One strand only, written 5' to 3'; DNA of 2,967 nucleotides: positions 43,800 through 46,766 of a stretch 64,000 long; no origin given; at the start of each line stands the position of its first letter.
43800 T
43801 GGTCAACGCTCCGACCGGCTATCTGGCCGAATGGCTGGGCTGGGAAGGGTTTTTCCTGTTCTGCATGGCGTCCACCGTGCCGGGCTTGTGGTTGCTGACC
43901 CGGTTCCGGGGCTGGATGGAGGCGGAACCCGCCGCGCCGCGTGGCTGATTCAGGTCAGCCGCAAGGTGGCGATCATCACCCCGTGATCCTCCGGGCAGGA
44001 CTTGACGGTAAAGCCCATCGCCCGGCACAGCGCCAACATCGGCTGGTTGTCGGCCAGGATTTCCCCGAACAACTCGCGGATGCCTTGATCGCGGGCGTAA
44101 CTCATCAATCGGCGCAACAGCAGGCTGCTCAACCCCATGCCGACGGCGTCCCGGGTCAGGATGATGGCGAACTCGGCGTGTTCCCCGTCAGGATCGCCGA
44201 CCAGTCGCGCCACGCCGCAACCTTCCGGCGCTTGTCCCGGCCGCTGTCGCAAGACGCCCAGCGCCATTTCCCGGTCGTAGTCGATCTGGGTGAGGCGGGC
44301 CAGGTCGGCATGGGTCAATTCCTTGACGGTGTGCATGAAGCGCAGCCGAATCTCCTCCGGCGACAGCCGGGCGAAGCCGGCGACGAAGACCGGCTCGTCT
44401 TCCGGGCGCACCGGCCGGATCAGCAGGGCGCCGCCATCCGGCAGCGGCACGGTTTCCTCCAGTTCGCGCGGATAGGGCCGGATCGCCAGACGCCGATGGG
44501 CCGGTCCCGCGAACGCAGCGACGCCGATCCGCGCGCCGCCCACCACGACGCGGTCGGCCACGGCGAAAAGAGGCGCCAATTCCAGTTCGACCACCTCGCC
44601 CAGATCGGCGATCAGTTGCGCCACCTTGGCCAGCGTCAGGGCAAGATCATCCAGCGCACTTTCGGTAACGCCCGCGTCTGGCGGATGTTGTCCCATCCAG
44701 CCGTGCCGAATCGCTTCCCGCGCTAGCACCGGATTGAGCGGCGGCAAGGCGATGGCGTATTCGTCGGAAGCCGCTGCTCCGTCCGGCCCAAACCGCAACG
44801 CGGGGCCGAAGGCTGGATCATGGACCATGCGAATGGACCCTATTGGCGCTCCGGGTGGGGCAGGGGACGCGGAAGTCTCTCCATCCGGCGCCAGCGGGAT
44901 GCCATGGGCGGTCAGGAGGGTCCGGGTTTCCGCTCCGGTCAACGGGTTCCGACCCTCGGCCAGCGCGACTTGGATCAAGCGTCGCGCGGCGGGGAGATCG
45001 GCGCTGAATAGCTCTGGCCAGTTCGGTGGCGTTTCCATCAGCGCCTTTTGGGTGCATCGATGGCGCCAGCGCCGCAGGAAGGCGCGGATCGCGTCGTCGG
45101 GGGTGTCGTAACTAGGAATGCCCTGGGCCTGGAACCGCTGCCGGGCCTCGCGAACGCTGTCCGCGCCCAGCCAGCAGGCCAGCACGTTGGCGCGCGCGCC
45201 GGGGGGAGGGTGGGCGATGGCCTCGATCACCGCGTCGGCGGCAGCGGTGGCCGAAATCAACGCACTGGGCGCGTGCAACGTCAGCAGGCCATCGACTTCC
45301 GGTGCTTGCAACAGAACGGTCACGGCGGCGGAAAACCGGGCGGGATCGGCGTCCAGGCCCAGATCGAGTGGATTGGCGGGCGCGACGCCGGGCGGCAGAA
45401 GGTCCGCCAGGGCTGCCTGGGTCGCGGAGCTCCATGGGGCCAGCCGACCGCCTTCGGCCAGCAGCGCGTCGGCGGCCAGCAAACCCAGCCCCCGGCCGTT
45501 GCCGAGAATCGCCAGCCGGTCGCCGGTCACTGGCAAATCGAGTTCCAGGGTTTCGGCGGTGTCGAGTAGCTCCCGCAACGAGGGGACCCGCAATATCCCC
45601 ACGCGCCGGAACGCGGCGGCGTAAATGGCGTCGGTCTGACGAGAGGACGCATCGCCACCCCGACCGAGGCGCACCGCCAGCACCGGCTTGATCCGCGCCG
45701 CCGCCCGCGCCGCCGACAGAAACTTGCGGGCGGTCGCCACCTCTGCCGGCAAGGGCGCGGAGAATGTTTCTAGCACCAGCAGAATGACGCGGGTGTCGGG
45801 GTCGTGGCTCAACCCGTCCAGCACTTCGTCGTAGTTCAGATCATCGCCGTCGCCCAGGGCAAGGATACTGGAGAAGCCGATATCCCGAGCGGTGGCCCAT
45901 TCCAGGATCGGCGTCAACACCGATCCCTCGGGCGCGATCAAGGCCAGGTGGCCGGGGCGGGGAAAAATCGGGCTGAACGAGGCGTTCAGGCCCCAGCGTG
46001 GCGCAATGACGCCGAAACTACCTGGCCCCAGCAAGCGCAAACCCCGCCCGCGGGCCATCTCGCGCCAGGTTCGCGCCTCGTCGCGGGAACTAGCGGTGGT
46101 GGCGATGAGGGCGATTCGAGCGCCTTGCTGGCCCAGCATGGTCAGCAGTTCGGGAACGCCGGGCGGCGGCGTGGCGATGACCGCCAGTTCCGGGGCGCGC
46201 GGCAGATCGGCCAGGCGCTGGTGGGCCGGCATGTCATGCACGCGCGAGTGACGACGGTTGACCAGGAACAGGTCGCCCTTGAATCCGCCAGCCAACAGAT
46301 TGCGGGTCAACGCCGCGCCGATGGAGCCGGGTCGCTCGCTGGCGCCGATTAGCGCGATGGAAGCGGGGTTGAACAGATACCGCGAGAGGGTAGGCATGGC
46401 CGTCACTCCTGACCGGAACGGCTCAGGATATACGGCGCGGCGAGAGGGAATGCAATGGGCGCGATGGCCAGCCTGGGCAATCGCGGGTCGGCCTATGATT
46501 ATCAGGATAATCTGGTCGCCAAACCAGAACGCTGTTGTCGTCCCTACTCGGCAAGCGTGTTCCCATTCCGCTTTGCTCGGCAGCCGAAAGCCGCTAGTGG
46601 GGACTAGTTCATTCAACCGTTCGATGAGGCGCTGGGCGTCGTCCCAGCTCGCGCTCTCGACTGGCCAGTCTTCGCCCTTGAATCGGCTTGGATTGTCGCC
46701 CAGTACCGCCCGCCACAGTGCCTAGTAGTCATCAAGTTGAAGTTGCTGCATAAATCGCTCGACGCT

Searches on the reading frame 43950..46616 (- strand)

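Call 82: search_protein_families(library=pfam, proteins=[window:43950-46616:-], max_evalue=0.001)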
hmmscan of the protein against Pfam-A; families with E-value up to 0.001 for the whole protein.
window:43950-46616:- (888 aa): 6 families
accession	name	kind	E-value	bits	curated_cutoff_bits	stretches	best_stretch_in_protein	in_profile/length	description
PF13607.11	Succ_CoA_lig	-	2.4e-27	95.8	27.4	1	221-357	1-138/138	Succinyl-CoA ligase like flavodoxin domain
PF13549.11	ATP-grasp_5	-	2.6e-19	69.9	27.6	1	595-698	114-220/221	ATP-grasp domain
PF13380.12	CoA_binding_2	-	3.3e-14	53.7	22.8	1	86-204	2-114/116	CoA binding domain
PF13302.13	Acetyltransf_3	-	2.7e-09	38.3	25.4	1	731-870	2-138/138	Acetyltransferase (GNAT) domain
PF00583.31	Acetyltransf_1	-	1.2e-06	29.2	20.7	1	799-869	46-116/116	Acetyltransferase (GNAT) family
PF19045.5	Ligase_CoA_2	-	0.00084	19.8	23.7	0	372-505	5-139/162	Ligase-CoA domain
